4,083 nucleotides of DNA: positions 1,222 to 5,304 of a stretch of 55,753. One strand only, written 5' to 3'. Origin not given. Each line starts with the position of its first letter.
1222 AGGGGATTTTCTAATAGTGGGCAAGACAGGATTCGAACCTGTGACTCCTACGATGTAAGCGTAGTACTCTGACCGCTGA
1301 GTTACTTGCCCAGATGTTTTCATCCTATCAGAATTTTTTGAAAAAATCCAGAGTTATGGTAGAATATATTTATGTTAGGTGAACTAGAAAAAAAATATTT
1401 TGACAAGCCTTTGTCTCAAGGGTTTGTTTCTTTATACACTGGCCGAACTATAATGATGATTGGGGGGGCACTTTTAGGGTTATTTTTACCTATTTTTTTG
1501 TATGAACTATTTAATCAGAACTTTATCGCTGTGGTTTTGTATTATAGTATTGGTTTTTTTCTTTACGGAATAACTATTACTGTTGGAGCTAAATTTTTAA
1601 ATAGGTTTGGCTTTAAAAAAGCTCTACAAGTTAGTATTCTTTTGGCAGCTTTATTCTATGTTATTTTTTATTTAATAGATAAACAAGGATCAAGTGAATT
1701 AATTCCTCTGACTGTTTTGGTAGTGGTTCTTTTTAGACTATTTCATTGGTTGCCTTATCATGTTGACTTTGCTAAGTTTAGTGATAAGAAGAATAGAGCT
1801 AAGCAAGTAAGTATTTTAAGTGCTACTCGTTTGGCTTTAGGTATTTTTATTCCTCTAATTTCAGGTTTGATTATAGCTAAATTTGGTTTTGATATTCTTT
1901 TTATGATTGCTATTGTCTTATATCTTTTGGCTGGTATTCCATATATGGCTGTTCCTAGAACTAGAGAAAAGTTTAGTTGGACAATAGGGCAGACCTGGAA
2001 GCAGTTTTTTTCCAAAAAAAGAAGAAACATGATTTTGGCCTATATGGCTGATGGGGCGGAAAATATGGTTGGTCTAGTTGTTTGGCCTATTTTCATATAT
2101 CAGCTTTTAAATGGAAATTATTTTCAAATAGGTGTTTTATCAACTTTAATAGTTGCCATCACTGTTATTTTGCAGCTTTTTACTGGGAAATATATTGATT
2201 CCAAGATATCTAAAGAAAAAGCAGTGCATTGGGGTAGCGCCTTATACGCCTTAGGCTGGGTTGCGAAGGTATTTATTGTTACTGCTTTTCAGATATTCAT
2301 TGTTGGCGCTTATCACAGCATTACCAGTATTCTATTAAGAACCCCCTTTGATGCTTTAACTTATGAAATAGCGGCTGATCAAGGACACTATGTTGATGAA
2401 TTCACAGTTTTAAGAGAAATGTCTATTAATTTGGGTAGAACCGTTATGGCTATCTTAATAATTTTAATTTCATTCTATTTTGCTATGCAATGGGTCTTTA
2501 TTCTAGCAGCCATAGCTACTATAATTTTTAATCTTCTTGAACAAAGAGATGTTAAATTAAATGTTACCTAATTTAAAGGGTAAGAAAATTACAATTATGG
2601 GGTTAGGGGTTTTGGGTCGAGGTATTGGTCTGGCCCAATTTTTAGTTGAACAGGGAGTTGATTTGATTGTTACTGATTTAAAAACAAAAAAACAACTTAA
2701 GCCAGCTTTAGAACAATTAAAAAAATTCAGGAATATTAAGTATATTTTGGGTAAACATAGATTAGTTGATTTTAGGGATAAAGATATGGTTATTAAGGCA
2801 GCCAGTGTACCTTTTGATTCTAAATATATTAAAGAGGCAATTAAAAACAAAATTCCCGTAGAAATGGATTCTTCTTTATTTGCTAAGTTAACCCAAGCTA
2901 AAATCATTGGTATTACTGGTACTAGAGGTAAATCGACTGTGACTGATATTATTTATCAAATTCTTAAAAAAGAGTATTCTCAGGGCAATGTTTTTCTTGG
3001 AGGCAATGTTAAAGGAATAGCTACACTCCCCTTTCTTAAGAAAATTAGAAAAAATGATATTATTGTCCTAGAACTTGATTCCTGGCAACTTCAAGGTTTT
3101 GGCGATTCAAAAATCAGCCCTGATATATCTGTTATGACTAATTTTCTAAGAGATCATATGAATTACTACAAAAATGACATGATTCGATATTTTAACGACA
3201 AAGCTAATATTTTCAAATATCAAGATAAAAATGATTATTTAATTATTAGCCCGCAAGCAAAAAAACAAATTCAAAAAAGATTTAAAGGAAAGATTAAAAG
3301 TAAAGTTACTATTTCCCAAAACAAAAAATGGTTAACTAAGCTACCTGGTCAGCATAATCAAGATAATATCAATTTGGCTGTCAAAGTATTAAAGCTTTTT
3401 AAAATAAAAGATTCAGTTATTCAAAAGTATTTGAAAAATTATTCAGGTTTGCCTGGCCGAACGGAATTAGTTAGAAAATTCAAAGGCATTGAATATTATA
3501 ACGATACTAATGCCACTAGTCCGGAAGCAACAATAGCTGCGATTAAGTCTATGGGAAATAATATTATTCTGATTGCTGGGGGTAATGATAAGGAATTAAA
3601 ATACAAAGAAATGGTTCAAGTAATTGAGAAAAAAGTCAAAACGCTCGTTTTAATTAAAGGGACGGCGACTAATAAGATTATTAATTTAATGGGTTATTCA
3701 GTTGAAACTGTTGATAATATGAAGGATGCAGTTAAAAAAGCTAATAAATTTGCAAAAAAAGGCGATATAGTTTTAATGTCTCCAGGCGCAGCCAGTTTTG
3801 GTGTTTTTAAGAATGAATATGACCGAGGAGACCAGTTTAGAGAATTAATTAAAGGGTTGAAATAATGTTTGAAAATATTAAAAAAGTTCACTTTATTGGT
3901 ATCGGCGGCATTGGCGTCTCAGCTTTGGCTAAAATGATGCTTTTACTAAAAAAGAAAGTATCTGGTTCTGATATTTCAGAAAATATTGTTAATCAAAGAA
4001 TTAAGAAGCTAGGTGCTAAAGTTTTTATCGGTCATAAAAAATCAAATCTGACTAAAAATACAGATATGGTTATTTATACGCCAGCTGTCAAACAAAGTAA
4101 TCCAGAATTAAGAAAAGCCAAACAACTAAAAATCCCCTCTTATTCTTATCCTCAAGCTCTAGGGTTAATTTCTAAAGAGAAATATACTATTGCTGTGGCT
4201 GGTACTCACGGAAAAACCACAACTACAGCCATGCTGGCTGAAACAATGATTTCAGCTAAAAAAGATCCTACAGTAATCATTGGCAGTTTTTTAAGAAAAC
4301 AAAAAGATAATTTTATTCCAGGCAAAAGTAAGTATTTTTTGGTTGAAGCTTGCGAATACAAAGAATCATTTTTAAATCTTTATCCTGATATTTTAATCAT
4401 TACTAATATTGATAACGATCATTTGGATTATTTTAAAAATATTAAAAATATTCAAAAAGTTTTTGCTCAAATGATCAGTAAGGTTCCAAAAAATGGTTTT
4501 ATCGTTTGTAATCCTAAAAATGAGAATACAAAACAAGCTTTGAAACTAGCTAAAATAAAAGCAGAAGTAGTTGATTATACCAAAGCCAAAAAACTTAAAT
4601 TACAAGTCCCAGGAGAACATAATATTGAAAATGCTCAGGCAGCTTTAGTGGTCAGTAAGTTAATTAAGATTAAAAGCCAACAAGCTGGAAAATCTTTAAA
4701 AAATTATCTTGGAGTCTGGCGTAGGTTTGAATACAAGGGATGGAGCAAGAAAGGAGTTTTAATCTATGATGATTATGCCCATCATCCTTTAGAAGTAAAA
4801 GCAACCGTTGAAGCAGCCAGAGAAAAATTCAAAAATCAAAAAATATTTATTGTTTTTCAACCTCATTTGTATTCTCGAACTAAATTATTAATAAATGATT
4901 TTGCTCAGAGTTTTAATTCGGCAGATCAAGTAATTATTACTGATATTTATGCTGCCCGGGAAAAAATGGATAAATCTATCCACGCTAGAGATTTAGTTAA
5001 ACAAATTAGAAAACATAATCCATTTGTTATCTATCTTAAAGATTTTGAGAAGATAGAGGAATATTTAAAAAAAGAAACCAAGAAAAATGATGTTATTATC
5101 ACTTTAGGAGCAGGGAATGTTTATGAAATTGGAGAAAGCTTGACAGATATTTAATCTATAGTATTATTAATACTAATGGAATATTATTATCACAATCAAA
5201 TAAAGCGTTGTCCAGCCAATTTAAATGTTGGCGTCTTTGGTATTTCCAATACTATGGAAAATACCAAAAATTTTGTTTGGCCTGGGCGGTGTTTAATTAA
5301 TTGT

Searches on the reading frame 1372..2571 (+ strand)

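Call 93: search_protein_families(library=pfam, proteins=[window:1372-2571:+], max_evalue=0.00001)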
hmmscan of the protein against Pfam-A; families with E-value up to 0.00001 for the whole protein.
window:1372-2571:+ (399 aa): 1 family
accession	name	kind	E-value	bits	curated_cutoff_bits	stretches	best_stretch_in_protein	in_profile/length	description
PF07690.21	MFS_1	-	6e-24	85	33.4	2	23-322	3-315/347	Major Facilitator Superfamily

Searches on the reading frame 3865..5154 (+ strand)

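Call 93: search_protein_families(library=pfam, proteins=[window:3865-5154:+], max_evalue=0.00001)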
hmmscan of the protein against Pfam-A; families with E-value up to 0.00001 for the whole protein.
window:3865-5154:+ (429 aa): 3 families
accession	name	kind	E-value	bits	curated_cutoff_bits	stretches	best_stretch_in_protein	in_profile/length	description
PF01225.30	Mur_ligase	-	2.9e-24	85.7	21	1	7-107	1-95/95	Mur ligase family, catalytic domain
PF02875.26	Mur_ligase_C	-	4.2e-21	76.5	28.4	1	286-417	1-127/127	Mur ligase, glutamate ligase domain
PF08245.18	Mur_ligase_M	-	5.5e-21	75.9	24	1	111-243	1-150/200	Mur ligase middle domain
